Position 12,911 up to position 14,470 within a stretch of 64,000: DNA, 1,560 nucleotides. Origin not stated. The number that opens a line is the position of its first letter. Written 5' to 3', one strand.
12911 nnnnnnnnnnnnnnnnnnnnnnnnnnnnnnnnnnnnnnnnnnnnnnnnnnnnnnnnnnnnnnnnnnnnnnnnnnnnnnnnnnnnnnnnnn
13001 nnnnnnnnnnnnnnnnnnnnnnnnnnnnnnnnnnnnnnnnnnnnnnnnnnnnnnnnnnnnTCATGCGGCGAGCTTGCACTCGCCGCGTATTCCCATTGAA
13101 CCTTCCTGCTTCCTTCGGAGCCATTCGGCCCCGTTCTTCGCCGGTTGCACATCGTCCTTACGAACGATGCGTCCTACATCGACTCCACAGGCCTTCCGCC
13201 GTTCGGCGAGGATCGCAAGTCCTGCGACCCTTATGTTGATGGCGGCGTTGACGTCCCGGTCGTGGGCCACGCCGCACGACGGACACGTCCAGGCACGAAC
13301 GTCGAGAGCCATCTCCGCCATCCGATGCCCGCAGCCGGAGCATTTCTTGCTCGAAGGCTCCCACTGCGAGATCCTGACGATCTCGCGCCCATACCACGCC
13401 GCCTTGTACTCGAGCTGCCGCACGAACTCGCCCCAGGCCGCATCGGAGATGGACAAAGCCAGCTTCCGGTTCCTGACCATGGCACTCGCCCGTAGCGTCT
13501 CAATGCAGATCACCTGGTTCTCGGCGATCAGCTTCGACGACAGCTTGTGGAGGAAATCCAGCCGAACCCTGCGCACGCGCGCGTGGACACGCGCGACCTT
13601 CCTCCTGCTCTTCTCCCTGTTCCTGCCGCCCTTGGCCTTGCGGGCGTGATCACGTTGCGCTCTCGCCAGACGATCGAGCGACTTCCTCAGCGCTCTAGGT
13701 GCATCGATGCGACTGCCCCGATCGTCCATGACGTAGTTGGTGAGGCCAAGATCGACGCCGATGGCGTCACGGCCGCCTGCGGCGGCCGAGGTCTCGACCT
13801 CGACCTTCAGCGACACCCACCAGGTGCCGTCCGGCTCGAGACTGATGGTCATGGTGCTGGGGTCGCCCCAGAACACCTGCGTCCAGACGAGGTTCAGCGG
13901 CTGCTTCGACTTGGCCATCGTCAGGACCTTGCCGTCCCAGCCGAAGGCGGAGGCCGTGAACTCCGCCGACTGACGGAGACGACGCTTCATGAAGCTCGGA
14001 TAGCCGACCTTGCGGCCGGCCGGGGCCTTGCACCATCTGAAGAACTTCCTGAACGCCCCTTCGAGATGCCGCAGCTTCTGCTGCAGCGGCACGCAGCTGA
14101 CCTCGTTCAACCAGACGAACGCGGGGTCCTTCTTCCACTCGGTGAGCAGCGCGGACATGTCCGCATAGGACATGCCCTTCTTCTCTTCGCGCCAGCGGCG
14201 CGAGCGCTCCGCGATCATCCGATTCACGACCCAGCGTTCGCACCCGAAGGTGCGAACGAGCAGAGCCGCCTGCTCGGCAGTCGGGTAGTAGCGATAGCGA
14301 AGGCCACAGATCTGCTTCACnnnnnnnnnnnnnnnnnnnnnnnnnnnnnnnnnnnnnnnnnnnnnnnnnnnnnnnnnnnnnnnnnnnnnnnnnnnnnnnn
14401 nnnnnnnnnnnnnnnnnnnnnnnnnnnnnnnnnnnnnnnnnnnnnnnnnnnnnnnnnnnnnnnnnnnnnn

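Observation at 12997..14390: IS200/IS605-family TnpB-only IS with matched subterminal hairpins, wedged between a stop codon and the next gene's RBS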

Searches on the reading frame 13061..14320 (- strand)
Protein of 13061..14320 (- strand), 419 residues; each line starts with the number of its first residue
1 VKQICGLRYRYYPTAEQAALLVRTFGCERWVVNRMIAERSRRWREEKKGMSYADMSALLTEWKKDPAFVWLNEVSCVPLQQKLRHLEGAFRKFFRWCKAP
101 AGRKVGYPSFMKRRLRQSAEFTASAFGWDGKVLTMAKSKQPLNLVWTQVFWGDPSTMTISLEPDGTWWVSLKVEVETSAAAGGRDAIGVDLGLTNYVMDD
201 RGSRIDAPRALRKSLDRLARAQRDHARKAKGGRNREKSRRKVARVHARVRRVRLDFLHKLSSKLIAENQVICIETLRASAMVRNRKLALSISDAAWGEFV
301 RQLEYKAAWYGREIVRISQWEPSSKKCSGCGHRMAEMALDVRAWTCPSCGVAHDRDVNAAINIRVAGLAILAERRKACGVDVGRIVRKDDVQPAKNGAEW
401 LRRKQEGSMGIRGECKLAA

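Call 4: search_protein_families(library=pfam, proteins=[window:13061-14320:-], max_evalue=0.01)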
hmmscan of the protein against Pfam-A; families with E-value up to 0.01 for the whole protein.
window:13061-14320:- (419 aa): 3 families
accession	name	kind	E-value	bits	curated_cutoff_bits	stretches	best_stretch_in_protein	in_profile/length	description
PF07282.18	Cas12f1-like_TNB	-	3.5e-26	91.6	26.3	1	296-363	1-60/60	Cas12f1-like, TNB domain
PF01385.25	OrfB_IS605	-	2.3e-24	86.4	30.5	1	171-284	2-119/120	Probable transposase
PF12323.14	HTH_OrfB_IS605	-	4.8e-13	48.8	21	1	6-48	5-47/47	Helix-turn-helix domain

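Call 13: find_related_loci(query=window:13061-14320:-, collection=viral_contigs, flank=5000)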
Query window:13061-14320:- (419 aa) in viral_contigs; peptide patterns used: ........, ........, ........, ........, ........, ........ (x = any residue, [..] = any of these).
39 stretches matched a pattern; 38 encode a relative of the query (tblastn E <= 1e-3); 38 distinct loci.
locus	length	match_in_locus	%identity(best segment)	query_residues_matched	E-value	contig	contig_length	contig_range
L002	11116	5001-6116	49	6-396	8e-106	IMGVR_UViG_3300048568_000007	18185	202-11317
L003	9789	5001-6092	47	6-379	1e-94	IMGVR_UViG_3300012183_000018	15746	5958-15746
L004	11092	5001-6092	39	6-372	2e-86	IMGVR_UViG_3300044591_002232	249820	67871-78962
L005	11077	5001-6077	38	6-370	3e-83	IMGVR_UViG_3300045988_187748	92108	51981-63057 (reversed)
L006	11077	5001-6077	37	4-370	6e-78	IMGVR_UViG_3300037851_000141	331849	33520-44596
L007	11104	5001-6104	38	6-380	8e-77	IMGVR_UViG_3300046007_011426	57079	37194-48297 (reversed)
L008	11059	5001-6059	39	7-368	1e-76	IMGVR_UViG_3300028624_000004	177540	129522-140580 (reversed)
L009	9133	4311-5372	37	6-368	1e-74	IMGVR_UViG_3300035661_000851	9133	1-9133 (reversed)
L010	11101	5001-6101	35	8-372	1e-72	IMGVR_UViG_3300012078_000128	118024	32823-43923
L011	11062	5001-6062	35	8-368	3e-72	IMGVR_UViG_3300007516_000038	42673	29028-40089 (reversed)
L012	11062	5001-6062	35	8-368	3e-72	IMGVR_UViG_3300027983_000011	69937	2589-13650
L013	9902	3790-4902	36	2-377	4e-71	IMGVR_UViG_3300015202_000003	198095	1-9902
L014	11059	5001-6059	38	10-363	2e-70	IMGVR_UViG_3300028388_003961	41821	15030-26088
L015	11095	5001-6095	35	8-371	1e-70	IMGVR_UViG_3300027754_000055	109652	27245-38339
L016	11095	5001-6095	35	8-371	3e-70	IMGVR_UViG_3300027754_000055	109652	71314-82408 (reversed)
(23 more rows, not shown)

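Call 20: find_encoding_contigs(protein=window:13061-14320:-, flank=3000, max_places=10)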
Protein window:13061-14320:- (419 aa): 2 contigs read that carry it; 1 place shown.
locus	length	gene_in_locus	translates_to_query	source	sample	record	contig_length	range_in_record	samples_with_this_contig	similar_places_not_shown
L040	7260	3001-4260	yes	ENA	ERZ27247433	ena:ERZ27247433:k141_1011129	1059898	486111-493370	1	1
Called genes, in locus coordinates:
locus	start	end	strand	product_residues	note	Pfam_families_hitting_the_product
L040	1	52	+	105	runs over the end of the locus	-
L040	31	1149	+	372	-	-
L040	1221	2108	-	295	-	-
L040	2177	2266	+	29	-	-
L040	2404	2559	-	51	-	-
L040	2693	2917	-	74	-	-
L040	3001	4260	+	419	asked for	PF12323:HTH_OrfB_IS605, PF01385:OrfB_IS605, PF07282:Cas12f1-like_TNB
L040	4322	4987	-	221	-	-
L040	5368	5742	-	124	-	-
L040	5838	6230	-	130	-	-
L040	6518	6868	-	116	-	-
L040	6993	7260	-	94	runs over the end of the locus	-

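Call 21: find_homologous_proteins(query=window:13061-14320:-)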
Query window:13061-14320:- (419 aa): 7257 proteins with E <= 0.001 among 8000 candidates; the best 120 are listed.
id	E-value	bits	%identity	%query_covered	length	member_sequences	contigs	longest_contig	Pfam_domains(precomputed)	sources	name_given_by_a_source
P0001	1.2e-262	889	93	100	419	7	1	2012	PF12323.15,PF01385.26,PF07282.19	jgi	-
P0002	4.8e-247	838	86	100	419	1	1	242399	PF12323.15,PF01385.26,PF07282.19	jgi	jgi:putative transposase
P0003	6.0e-244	827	86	100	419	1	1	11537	PF12323.15,PF01385.26,PF07282.19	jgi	jgi:putative transposase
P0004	1.2e-243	826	85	100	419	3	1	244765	PF12323.15,PF01385.26,PF07282.19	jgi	jgi:putative transposase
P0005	2.6e-237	805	83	100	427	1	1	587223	PF12323.15,PF01385.26,PF07282.19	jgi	jgi:putative transposase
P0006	6.7e-229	778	88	92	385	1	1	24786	PF01385.26,PF07282.19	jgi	jgi:putative transposase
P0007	1.1e-226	771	87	92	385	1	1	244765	PF01385.26,PF07282.19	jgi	jgi:putative transposase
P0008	4.7e-217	739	76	100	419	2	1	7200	PF12323.15,PF01385.26,PF07282.19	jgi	jgi:putative transposase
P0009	1.7e-210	717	84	88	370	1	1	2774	PF01385.26,PF07282.19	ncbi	-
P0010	4.6e-210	716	82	92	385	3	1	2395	PF01385.26,PF07282.19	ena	-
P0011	1.6e-206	704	75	98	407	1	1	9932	PF12323.15,PF01385.26,PF07282.19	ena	-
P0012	7.8e-206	702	73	100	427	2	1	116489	PF12323.15,PF01385.26,PF07282.19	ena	-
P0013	8.9e-206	702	72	100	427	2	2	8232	PF12323.15,PF01385.26,PF07282.19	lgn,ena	-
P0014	4.0e-203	693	74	98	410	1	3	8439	PF12323.15,PF01385.26,PF07282.19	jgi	jgi:putative transposase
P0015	4.2e-202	690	72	100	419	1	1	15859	PF12323.15,PF01385.26,PF07282.19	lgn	-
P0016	9.2e-202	688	71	100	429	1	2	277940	PF12323.15,PF01385.26,PF07282.19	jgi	jgi:putative transposase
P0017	1.0e-200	685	81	88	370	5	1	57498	PF01385.26,PF07282.19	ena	-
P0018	1.9e-199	681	80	88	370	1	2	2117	PF01385.26,PF07282.19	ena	-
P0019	5.1e-198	676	74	95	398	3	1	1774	PF01385.26,PF07282.19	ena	-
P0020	5.2e-198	676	74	95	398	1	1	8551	PF12323.15,PF01385.26,PF07282.19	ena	-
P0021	1.2e-197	675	79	88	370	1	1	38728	PF01385.26,PF07282.19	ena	-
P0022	1.4e-197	675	80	88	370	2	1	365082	PF01385.26,PF07282.19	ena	-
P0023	1.8e-193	661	74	92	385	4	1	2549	PF01385.26,PF07282.19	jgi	-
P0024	1.3e-192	658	70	100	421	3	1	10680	PF12323.15,PF01385.26,PF07282.19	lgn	-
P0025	3.2e-192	657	69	97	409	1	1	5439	PF12323.15,PF01385.26,PF07282.19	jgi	jgi:putative transposase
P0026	1.3e-189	648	68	100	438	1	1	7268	PF12323.15,PF01385.26,PF07282.19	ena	-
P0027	3.2e-189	647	69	98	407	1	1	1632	PF12323.15,PF01385.26,PF07282.19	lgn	-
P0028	5.0e-188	643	70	94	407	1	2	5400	PF12323.15,PF01385.26,PF07282.19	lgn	-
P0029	8.9e-188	642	67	100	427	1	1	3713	PF12323.15,PF01385.26,PF07282.19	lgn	-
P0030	5.7e-187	640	68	100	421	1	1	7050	PF12323.15,PF01385.26,PF07282.19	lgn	-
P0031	2.5e-186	638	68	99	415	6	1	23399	PF12323.15,PF01385.26,PF07282.19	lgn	-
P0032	2.1e-185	634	74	88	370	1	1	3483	PF01385.26,PF07282.19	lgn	-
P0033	1.8e-184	631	68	98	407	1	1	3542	PF12323.15,PF01385.26,PF07282.19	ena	-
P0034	1.1e-183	629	70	92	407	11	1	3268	PF12323.15,PF01385.26,PF07282.19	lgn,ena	-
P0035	1.4e-183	628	69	96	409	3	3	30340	PF12323.15,PF01385.26,PF07282.19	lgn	-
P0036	8.3e-183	626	73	87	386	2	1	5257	PF01385.26,PF07282.19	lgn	-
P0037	2.3e-177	608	72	85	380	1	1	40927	PF01385.26,PF07282.19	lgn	-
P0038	5.5e-176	603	67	92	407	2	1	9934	PF12323.15,PF01385.26,PF07282.19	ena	-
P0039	7.1e-176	603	67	95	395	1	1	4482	PF01385.26,PF07282.19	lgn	-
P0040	1.4e-166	572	70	87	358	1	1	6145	PF01385.26,PF07282.19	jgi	-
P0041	3.9e-166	571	62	100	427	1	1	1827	PF12323.15,PF01385.26,PF07282.19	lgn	-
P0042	1.4e-164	566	67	88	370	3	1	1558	PF01385.26,PF07282.19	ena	-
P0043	5.4e-161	554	86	68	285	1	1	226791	PF01385.26,PF07282.19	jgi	jgi:putative transposase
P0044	8.1e-160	550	70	82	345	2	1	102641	PF01385.26,PF07282.19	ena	-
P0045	6.6e-138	478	68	76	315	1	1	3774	PF01385.26,PF07282.19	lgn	-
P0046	6.2e-120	419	50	93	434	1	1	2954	PF12323.15,PF01385.26,PF07282.19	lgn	-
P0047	2.0e-116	407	50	91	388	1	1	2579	PF12323.15,PF01385.26,PF07282.19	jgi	jgi:putative transposase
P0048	1.1e-115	405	51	91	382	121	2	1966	PF12323.15,PF01385.26,PF07282.19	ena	-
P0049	1.8e-115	404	51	87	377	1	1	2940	PF12323.15,PF01385.26,PF07282.19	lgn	-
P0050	4.7e-115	403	51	90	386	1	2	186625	PF12323.15,PF01385.26,PF07282.19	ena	-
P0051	1.0e-114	402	49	94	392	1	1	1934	PF12323.15,PF01385.26,PF07282.19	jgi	jgi:putative transposase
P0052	2.1e-114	401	50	91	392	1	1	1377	PF12323.15,PF01385.26,PF07282.19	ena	-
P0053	3.0e-114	400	51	90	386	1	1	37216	PF12323.15,PF01385.26,PF07282.19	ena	-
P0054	8.1e-114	399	52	87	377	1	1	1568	PF12323.15,PF01385.26,PF07282.19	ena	-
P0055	1.6e-113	398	51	87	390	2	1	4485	PF12323.15,PF01385.26,PF07282.19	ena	-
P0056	1.9e-113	397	50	91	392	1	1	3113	PF12323.15,PF01385.26,PF07282.19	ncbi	-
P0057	2.1e-113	397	50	90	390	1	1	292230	PF12323.15,PF01385.26,PF07282.19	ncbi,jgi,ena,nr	ncbi:MAG: transposase [Cyanosarcina radialis HA8281-LM2]|jgi:putative transposase|nr:transposase [Cy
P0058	2.3e-113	397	50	90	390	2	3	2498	PF12323.15,PF01385.26,PF07282.19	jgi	-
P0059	2.6e-113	397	51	91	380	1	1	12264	PF12323.15,PF01385.26,PF07282.19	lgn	-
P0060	2.9e-113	397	49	92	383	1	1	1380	PF12323.15,PF01385.26,PF07282.19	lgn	-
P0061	4.7e-113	396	49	90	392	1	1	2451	PF12323.15,PF01385.26,PF07282.19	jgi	jgi:putative transposase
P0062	5.2e-113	396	51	89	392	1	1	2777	PF12323.15,PF01385.26,PF07282.19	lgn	-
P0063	5.4e-113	396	49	91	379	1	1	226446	PF12323.15,PF01385.26,PF07282.19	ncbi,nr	ncbi:MAG: transposase [bacterium]|nr:transposase [bacterium]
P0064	6.4e-113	396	52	87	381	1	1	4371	PF12323.15,PF01385.26,PF07282.19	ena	-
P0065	8.3e-113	395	51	90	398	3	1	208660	PF12323.15,PF01385.26,PF07282.19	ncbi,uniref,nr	ncbi:transposase [Leptolyngbya sp. Heron Island J]|uniref:RNA-guided endonuclease InsQ/TnpB family p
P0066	8.5e-113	395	50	90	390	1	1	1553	PF12323.15,PF01385.26,PF07282.19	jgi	jgi:putative transposase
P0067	9.2e-113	395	50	87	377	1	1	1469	PF12323.15,PF01385.26,PF07282.19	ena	-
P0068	9.5e-113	395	50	90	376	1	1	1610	PF12323.15,PF01385.26,PF07282.19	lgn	-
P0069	1.4e-112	395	51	87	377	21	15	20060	PF12323.15,PF01385.26,PF07282.19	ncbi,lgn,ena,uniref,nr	ncbi:IS200/IS605 family element RNA-guided endonuclease TnpB [Ferrovum sp.]|uniref:IS200/IS605 famil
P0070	1.8e-112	394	50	91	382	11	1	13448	PF12323.15,PF01385.26,PF07282.19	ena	-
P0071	1.9e-112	394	48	95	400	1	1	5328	PF12323.15,PF01385.26,PF07282.19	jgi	jgi:putative transposase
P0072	2.1e-112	394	50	91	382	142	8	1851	PF12323.15,PF01385.26,PF07282.19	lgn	-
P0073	2.4e-112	394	50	90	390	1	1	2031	PF12323.15,PF01385.26,PF07282.19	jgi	jgi:putative transposase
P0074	2.5e-112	394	50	90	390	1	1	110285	PF12323.15,PF01385.26,PF07282.19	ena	-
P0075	2.9e-112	394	50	90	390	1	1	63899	PF12323.15,PF01385.26,PF07282.19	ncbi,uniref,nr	ncbi:RNA-guided endonuclease TnpB family protein [Alkalinema sp. FACHB-956]|uniref:RNA-guided endonu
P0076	3.1e-112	393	48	94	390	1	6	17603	PF12323.15,PF01385.26,PF07282.19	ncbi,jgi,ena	jgi:putative transposase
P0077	3.5e-112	393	50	91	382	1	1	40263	PF12323.15,PF01385.26,PF07282.19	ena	-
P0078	4.0e-112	393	50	89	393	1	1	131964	PF12323.15,PF01385.26,PF07282.19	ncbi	-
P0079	4.2e-112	393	49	92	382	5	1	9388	PF12323.15,PF01385.26,PF07282.19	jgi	-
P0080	4.3e-112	393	50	91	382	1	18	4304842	PF12323.15,PF01385.26,PF07282.19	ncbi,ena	ncbi:RNA-guided endonuclease TnpB family protein [Geopseudomonas aromaticivorans]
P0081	4.4e-112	393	52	87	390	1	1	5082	PF12323.15,PF01385.26,PF07282.19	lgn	-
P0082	4.5e-112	393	51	90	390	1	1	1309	PF12323.15,PF01385.26,PF07282.19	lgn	-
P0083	4.7e-112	393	50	91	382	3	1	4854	PF12323.15,PF01385.26,PF07282.19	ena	-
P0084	4.9e-112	393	50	90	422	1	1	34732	PF12323.15,PF01385.26,PF07282.19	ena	-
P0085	5.2e-112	393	49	90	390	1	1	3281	PF12323.15,PF01385.26,PF07282.19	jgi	jgi:putative transposase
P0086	5.3e-112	393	51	90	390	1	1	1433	PF12323.15,PF01385.26,PF07282.19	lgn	-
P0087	5.4e-112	393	49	92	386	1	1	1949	PF12323.15,PF01385.26,PF07282.19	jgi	jgi:putative transposase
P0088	6.3e-112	392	50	90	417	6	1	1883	PF12323.15,PF01385.26,PF07282.19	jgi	jgi:putative transposase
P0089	6.7e-112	392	47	92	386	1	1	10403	PF12323.15,PF01385.26,PF07282.19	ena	-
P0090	7.8e-112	392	50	88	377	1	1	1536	PF12323.15,PF01385.26,PF07282.19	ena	-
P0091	1.0e-111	392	50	87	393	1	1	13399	PF12323.15,PF01385.26,PF07282.19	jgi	jgi:putative transposase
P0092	1.0e-111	392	51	89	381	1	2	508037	PF12323.15,PF01385.26,PF07282.19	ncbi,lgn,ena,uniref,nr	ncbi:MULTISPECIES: RNA-guided endonuclease InsQ/TnpB family protein [Marinobacter]|uniref:Putative t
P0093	1.1e-111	392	49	89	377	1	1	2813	PF12323.15,PF01385.26,PF07282.19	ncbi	-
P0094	1.1e-111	392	49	91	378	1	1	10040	PF12323.15,PF01385.26,PF07282.19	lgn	-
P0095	1.2e-111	392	50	87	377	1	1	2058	PF12323.15,PF01385.26,PF07282.19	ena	-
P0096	1.2e-111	392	50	87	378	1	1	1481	PF12323.15,PF01385.26,PF07282.19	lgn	-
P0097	1.5e-111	391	50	90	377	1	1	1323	PF12323.15,PF01385.26,PF07282.19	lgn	-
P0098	1.5e-111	391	50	90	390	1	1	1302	PF12323.15,PF01385.26,PF07282.19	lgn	-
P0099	1.5e-111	391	50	87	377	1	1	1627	PF12323.15,PF01385.26,PF07282.19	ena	-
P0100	1.6e-111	391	50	90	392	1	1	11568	PF12323.15,PF01385.26,PF07282.19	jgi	jgi:putative transposase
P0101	1.6e-111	391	51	89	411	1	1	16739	PF12323.15,PF01385.26,PF07282.19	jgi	jgi:putative transposase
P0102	1.6e-111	391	50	90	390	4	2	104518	PF12323.15,PF01385.26,PF07282.19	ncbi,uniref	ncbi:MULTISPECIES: RNA-guided endonuclease TnpB family protein [unclassified Microcoleus]|uniref:RNA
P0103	1.7e-111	391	49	90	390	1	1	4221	PF12323.15,PF01385.26,PF07282.19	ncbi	ncbi:MAG: RNA-guided endonuclease TnpB family protein [Geitlerinemataceae cyanobacterium]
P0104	1.8e-111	391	49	91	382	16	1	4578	PF12323.15,PF01385.26,PF07282.19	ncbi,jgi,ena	jgi:putative transposase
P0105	1.8e-111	391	50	87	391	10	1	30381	PF12323.15,PF01385.26,PF07282.19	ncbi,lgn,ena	-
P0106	1.9e-111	391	49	87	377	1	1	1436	PF12323.15,PF01385.26,PF07282.19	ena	-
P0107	1.9e-111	391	50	89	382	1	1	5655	PF12323.15,PF01385.26,PF07282.19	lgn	-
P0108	2.0e-111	391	50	88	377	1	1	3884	PF12323.15,PF01385.26,PF07282.19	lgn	-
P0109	2.1e-111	391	51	87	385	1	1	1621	PF12323.15,PF01385.26,PF07282.19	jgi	jgi:putative transposase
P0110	2.2e-111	391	49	89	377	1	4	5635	PF12323.15,PF01385.26,PF07282.19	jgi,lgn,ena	-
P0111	2.3e-111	391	49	90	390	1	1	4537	PF12323.15,PF01385.26,PF07282.19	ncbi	ncbi:MAG: RNA-guided endonuclease TnpB family protein [Geitlerinemataceae cyanobacterium]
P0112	2.4e-111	391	52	87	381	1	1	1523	PF12323.15,PF01385.26,PF07282.19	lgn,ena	-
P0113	2.6e-111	390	50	88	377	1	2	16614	PF12323.15,PF01385.26,PF07282.19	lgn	-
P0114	2.7e-111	390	50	87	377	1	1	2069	PF12323.15,PF01385.26,PF07282.19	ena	-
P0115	2.8e-111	390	50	90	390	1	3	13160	PF12323.15,PF01385.26,PF07282.19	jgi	jgi:putative transposase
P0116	2.8e-111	390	50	89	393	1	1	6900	PF12323.15,PF01385.26,PF07282.19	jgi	jgi:putative transposase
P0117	2.8e-111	390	50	91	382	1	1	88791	PF12323.15,PF01385.26,PF07282.19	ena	-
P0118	2.9e-111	390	50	91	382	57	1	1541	PF12323.15,PF01385.26,PF07282.19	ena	-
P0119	2.9e-111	390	48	92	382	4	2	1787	PF12323.15,PF01385.26,PF07282.19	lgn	-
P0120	3.0e-111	390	50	90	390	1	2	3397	PF12323.15,PF01385.26,PF07282.19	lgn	-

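Call 22: find_related_loci(query=window:13061-14320:-, collection=metagenome_contigs, flank=4000)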
Query window:13061-14320:- (419 aa) in metagenome_contigs; peptide patterns used: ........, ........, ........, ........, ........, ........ (x = any residue, [..] = any of these).
191 stretches matched a pattern; 138 encode a relative of the query (tblastn E <= 1e-3); the best 80 are kept; 80 distinct loci.
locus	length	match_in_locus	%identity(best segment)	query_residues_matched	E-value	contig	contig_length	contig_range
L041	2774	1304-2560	84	1-419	0e+0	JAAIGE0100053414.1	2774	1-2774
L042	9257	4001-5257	76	1-419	0e+0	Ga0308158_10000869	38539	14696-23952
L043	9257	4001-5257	76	1-419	0e+0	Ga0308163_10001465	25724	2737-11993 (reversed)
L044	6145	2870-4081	69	1-412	0e+0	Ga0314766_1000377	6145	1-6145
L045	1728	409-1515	49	1-379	4e-126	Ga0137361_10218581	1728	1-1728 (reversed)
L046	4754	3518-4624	48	1-379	6e-115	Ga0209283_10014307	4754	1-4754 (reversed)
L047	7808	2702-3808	48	1-379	6e-114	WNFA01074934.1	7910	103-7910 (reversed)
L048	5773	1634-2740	48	1-379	8e-114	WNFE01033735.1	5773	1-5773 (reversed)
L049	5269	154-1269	50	8-382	4e-114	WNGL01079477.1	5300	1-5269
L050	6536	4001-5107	48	1-379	2e-113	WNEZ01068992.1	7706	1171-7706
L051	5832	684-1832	45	1-387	2e-113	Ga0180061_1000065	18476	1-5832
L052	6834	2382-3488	48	1-379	2e-113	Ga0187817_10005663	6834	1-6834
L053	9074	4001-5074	47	4-367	4e-113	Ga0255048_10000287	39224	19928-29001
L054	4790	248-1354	48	1-379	3e-113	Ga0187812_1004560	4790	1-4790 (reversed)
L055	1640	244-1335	48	8-372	4e-121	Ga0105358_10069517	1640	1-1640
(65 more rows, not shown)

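Call 26: find_encoding_contigs(protein=P0002, flank=4000, max_places=4)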
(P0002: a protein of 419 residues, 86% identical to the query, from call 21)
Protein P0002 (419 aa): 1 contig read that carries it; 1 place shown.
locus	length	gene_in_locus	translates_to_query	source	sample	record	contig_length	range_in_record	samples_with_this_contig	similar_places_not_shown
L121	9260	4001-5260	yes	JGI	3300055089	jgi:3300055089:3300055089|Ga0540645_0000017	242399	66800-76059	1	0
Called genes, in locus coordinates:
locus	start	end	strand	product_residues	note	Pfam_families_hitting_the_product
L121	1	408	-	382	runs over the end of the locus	-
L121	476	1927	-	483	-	PF27347:YeeR_C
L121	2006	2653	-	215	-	-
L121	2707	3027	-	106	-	PF26125:AcrVA2-like (faint)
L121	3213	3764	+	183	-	-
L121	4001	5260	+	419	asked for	PF12323:HTH_OrfB_IS605, PF01385:OrfB_IS605, PF07282:Cas12f1-like_TNB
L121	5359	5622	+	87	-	-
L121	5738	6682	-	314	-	PF25539:Bestrophin_2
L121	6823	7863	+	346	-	PF04545:Sigma70_r4 (weak)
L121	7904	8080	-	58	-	-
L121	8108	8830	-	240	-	PF13398:Peptidase_M50B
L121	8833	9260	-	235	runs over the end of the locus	-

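Call 27: find_encoding_contigs(protein=P0004, flank=4000, max_places=4)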
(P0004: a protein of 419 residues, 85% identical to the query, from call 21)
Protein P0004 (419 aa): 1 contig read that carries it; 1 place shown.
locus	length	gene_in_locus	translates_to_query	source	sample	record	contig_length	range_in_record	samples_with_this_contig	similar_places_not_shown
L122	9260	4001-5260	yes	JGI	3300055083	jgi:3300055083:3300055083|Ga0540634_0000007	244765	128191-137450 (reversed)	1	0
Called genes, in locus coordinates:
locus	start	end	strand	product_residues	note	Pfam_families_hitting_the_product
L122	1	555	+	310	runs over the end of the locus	-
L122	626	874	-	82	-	-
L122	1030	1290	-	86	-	-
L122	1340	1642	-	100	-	-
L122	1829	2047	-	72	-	-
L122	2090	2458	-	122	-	-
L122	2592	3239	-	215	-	-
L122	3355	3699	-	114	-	-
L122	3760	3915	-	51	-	-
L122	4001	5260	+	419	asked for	PF12323:HTH_OrfB_IS605, PF01385:OrfB_IS605, PF07282:Cas12f1-like_TNB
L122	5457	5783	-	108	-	-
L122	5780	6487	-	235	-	-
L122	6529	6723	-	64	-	-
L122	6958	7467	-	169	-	-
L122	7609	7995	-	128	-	-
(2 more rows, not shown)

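Call 28: find_encoding_contigs(protein=P0005, flank=4000, max_places=4)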
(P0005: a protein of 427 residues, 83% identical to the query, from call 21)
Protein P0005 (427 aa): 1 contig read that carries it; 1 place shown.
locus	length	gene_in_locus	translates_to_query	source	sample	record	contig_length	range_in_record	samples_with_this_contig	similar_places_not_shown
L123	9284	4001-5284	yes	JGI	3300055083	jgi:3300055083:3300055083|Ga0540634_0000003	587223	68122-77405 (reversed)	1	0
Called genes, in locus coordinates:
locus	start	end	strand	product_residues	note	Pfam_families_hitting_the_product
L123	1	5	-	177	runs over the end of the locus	-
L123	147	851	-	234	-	-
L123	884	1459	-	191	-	-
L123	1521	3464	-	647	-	-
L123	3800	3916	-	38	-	-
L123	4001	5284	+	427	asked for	PF12323:HTH_OrfB_IS605, PF01385:OrfB_IS605, PF07282:Cas12f1-like_TNB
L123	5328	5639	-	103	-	-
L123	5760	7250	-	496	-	PF27347:YeeR_C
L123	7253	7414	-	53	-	-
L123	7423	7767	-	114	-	-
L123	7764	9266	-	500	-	PF00092:VWA, PF13519:VWA_2, PF25106:VWA_4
